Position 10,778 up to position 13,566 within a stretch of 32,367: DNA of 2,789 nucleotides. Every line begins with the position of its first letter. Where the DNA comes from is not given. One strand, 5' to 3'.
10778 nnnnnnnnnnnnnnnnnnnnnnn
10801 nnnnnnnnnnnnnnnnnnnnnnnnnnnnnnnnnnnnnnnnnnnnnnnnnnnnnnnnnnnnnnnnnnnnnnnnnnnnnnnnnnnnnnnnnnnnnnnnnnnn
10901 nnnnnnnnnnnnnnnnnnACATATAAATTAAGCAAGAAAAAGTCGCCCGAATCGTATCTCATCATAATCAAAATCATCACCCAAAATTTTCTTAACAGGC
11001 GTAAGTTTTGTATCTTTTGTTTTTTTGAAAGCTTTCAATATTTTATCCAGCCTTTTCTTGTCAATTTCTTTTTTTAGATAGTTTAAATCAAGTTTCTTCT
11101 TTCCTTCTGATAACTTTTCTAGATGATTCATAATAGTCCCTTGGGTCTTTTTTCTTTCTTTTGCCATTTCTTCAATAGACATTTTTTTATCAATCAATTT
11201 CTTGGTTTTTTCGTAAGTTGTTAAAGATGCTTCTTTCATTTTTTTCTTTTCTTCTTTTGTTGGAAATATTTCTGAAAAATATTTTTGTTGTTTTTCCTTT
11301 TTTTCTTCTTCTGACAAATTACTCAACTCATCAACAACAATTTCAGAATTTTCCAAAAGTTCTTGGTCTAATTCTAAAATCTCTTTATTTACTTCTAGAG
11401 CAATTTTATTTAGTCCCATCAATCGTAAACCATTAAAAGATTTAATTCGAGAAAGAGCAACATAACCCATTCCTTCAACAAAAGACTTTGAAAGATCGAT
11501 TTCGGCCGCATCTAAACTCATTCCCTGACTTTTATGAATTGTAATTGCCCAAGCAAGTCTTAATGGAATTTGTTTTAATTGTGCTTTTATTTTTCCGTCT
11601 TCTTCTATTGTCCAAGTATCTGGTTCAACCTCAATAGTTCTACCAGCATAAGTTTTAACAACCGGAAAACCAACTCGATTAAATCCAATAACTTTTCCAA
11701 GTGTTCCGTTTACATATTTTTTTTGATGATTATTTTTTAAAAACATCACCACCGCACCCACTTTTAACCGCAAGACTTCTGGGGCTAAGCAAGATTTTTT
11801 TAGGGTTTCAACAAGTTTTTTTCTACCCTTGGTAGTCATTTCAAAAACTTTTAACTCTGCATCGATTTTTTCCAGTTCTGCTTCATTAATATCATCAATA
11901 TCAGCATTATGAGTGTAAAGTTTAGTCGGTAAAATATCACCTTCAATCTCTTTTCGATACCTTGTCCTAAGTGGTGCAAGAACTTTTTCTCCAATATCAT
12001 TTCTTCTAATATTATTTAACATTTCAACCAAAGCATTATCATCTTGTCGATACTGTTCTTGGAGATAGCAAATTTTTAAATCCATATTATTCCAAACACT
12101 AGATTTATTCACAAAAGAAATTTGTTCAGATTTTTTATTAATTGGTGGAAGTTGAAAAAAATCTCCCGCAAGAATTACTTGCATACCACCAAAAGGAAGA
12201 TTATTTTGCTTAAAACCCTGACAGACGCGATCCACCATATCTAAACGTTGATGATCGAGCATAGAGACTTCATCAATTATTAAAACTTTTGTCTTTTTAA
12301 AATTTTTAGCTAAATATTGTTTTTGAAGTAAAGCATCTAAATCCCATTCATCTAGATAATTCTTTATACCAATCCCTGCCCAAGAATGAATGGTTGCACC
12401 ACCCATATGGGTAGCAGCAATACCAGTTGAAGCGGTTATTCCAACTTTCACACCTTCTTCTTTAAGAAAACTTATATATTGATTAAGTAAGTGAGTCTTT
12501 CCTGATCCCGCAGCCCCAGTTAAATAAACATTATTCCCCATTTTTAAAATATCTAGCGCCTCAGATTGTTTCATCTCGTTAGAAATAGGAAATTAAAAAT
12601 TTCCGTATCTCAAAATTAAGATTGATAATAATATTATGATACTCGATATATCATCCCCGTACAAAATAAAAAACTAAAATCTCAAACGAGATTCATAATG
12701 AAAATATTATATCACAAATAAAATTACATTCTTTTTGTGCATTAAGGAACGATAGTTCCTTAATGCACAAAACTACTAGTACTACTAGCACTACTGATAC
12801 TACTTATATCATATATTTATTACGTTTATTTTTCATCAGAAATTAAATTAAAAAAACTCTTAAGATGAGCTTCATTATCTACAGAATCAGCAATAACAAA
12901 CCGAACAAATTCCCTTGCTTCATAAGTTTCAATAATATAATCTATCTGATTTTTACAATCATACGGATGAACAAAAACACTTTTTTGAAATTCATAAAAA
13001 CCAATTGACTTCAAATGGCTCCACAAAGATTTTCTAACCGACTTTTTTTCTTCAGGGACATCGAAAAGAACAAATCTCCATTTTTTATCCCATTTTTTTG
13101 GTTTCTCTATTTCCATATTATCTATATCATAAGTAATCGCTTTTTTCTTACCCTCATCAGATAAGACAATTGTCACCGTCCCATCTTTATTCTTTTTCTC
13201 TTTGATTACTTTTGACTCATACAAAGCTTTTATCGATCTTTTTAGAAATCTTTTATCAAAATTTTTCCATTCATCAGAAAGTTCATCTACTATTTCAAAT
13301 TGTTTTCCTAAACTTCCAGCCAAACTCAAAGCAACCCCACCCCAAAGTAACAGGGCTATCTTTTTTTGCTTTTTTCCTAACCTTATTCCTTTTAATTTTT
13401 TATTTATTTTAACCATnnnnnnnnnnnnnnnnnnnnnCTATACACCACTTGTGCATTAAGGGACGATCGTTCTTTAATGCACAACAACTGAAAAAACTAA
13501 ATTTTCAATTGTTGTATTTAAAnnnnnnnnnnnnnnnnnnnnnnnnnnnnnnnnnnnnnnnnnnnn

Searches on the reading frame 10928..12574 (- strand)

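Call 20: search_protein_families(library=pfam, proteins=[window:10928-12574:-], max_evalue=0.001)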
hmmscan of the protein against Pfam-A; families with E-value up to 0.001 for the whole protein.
window:10928-12574:- (548 aa): 10 families
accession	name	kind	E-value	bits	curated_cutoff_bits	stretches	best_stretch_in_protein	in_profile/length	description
PF05970.20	PIF1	-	6.3e-39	134.3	25.9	1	11-181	20-193/223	PIF1-like helicase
PF13604.12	AAA_30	-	1.2e-17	64.7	27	1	3-198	6-177/191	AAA domain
PF14493.12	HTH_40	-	2.1e-17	63.6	27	1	453-542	1-87/89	Helix-turn-helix domain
PF13245.12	AAA_19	-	4.2e-16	59.8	25.1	1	3-145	1-132/134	AAA domain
PF21530.3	Pif1_2B_dom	-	8.2e-10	38.7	23.9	1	254-298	2-47/47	DNA helicase Pif1, 2B domain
PF13401.12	AAA_22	-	3.9e-07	30.9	27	1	15-137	7-122/130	AAA domain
PF03266.21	NTPase_1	-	8.3e-05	22.9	23.9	0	15-45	1-31/168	NTPase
PF13191.12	AAA_16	-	0.00045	21.2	32.6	0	13-44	24-55/167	AAA ATPase domain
PF01443.25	Viral_helicase1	-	0.00078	19.8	21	0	18-109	3-74/228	Viral superfamily 1 RNA helicase core domain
PF02689.20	Herpes_Helicase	-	0.00083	17.9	27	0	343-392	732-782/808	Helicase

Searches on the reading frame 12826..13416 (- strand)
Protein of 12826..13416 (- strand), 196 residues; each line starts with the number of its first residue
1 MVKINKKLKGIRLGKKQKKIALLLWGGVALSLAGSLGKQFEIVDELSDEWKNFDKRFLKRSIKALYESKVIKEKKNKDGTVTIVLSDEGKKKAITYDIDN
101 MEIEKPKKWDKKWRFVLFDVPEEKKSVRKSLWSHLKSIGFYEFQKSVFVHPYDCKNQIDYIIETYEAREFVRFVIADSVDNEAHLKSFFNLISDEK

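Call 20: search_protein_families(library=pfam, proteins=[window:12826-13416:-], max_evalue=0.001)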
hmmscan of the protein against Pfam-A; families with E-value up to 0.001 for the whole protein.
window:12826-13416:- (196 aa): 1 family
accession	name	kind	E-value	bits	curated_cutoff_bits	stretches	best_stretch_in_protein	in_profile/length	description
PF20803.2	PaaX_M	-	2.4e-21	76.1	24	1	107-182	2-77/83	PaaX protein central Cas2-like domain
